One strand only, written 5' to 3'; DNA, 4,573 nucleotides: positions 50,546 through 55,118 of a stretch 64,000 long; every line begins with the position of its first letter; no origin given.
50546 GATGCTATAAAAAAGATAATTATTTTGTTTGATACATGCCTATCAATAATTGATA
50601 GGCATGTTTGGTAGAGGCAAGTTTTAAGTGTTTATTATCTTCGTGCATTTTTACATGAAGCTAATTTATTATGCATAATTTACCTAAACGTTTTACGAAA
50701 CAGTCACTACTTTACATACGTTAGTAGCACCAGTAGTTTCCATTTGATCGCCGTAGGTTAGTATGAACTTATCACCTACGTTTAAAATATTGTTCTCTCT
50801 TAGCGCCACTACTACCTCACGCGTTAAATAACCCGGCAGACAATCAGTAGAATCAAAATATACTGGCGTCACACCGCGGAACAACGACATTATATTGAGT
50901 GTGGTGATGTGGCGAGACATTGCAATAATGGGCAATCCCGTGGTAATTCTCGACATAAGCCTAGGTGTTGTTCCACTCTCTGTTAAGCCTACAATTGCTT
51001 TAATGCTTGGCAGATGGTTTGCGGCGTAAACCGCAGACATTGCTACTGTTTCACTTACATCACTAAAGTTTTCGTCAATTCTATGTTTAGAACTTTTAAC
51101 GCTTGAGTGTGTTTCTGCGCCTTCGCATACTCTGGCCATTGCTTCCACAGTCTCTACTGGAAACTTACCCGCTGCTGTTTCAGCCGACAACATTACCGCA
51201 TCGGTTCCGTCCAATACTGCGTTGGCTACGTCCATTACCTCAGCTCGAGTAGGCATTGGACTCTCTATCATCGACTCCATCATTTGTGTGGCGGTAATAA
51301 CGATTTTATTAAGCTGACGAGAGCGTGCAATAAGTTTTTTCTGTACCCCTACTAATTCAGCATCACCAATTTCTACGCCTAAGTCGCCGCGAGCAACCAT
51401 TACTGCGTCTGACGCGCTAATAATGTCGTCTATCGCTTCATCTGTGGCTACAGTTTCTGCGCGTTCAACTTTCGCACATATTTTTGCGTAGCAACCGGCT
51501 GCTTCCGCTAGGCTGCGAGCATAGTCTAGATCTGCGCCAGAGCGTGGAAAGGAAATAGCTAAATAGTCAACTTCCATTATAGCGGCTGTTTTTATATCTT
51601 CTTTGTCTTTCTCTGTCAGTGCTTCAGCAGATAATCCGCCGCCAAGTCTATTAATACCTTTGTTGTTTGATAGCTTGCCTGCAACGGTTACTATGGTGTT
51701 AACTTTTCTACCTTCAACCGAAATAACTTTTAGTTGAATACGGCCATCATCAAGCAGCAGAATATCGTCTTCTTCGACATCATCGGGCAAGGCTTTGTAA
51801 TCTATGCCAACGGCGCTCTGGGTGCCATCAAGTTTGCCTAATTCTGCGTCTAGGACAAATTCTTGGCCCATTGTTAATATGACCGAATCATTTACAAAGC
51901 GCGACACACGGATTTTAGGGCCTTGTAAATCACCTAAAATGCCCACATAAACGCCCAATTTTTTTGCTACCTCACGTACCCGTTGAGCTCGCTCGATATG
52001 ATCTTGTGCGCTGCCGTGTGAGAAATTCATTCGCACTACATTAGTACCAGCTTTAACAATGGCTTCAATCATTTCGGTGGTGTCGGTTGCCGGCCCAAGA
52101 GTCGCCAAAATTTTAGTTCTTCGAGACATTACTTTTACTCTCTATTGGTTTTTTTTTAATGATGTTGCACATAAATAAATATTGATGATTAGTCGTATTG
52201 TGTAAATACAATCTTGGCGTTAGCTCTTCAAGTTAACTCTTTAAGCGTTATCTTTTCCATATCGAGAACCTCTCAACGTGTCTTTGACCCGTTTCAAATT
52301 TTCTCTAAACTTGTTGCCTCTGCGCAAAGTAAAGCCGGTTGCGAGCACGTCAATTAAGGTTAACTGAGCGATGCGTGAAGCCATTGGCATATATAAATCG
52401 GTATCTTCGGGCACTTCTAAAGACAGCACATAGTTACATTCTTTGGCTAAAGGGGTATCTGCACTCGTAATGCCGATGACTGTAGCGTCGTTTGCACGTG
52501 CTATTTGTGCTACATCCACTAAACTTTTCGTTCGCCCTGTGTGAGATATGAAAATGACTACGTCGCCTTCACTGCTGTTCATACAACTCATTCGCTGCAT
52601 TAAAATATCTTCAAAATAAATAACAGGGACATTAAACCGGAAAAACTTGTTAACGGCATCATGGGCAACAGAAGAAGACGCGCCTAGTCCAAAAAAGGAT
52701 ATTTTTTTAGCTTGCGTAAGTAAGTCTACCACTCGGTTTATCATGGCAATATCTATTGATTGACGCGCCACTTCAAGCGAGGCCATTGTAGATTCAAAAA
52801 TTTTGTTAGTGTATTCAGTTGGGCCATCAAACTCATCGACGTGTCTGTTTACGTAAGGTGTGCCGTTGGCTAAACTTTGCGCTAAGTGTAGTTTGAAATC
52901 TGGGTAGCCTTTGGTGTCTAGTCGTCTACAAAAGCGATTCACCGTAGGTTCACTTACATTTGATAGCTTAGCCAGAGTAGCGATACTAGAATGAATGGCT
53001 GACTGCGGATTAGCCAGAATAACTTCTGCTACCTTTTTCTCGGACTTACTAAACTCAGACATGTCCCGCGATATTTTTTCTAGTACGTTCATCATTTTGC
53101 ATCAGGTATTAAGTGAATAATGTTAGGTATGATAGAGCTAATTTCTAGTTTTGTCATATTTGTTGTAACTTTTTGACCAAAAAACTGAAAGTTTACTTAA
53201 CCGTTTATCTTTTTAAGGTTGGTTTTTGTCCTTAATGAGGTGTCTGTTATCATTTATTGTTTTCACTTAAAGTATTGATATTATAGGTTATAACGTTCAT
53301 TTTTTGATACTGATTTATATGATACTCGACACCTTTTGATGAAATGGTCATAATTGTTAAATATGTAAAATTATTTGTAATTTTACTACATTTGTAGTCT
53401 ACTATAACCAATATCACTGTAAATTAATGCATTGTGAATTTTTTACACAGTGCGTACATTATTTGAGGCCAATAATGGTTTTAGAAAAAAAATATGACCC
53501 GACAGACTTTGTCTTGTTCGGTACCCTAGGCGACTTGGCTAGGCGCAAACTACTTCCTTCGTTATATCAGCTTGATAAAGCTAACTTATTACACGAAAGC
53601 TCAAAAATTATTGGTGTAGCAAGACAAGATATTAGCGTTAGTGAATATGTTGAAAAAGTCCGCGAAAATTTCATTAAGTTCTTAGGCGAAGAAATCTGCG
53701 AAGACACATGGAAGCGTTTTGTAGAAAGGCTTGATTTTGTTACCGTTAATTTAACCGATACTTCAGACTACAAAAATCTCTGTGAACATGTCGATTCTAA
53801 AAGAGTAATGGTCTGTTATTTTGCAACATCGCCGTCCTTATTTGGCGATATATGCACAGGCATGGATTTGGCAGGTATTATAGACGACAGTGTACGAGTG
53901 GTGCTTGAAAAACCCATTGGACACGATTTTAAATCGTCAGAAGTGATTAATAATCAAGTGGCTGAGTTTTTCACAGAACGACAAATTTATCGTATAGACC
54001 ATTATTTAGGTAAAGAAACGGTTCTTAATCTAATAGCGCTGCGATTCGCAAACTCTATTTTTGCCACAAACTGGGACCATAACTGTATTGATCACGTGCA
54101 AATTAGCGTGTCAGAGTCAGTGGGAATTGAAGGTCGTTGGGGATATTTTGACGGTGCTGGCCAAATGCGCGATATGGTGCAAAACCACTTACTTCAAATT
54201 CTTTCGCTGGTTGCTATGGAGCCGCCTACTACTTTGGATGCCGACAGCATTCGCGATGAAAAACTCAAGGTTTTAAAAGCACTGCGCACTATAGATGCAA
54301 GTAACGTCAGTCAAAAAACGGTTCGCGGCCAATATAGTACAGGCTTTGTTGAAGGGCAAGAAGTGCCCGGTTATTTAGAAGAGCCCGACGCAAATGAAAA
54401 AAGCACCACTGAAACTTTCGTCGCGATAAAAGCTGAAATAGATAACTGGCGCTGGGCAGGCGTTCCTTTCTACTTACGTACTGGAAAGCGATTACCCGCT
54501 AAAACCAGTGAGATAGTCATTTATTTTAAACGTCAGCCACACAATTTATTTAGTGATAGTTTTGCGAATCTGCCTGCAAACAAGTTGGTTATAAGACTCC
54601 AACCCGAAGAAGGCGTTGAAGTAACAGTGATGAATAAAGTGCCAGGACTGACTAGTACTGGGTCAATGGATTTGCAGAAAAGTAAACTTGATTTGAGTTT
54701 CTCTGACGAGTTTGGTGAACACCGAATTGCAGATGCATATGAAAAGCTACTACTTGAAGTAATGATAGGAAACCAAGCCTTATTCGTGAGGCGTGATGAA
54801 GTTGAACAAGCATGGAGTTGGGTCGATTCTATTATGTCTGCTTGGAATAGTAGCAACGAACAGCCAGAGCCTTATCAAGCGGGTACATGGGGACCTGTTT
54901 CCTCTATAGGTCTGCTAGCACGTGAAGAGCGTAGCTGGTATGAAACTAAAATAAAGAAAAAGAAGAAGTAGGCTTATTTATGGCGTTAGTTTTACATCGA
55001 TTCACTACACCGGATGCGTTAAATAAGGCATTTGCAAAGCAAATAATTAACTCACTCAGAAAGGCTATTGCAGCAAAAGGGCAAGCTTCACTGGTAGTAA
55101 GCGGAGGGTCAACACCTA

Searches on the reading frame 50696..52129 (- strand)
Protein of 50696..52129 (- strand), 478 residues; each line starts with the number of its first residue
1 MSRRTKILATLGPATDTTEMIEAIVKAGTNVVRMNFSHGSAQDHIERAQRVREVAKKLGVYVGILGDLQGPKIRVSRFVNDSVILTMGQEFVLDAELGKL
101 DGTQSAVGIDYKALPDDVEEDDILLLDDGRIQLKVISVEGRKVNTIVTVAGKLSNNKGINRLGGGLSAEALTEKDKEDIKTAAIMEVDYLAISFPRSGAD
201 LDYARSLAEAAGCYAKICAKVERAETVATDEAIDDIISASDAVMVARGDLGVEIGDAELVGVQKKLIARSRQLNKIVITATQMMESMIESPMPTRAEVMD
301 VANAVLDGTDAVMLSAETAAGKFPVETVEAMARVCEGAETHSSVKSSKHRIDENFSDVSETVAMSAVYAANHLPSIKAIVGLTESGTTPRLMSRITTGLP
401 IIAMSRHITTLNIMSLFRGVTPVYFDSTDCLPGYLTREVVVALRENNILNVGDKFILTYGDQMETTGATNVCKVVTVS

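Call 52: search_protein_families(library=pfam, proteins=[window:50696-52129:-])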
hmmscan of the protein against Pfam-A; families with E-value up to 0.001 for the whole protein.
window:50696-52129:- (478 aa): 2 families
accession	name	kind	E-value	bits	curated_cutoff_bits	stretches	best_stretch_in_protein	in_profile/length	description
PF00224.27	PK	-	6.7e-117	390.7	30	1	3-328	2-328/328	Pyruvate kinase, barrel domain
PF02887.21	PK_C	-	7.6e-29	100.6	28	1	360-475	1-114/114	Pyruvate kinase, alpha/beta domain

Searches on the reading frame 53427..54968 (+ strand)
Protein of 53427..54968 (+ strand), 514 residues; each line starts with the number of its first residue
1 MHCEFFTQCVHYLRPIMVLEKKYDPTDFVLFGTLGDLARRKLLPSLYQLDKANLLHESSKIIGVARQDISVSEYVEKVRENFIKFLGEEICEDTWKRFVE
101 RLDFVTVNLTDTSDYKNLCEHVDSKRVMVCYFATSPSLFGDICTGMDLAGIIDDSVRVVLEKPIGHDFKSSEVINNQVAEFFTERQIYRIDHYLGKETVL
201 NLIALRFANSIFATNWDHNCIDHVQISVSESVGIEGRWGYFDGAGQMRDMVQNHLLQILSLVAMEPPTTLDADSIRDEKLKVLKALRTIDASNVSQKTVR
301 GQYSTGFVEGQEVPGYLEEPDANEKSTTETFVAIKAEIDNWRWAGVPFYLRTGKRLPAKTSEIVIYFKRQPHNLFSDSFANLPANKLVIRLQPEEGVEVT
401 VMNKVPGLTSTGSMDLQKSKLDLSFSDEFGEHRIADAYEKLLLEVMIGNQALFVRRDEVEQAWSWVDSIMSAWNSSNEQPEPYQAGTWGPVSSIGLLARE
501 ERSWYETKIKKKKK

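Call 52: search_protein_families(library=pfam, proteins=[window:53427-54968:+])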
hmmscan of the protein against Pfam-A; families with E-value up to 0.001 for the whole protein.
window:53427-54968:+ (514 aa): 2 families
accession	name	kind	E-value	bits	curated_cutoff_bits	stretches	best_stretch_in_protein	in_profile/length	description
PF02781.21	G6PD_C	-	1.3e-123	412.2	27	1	204-504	2-295/296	Glucose-6-phosphate dehydrogenase, C-terminal domain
PF00479.28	G6PD_N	-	5.4e-54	184.1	22.1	1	29-201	1-183/183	Glucose-6-phosphate dehydrogenase, NAD binding domain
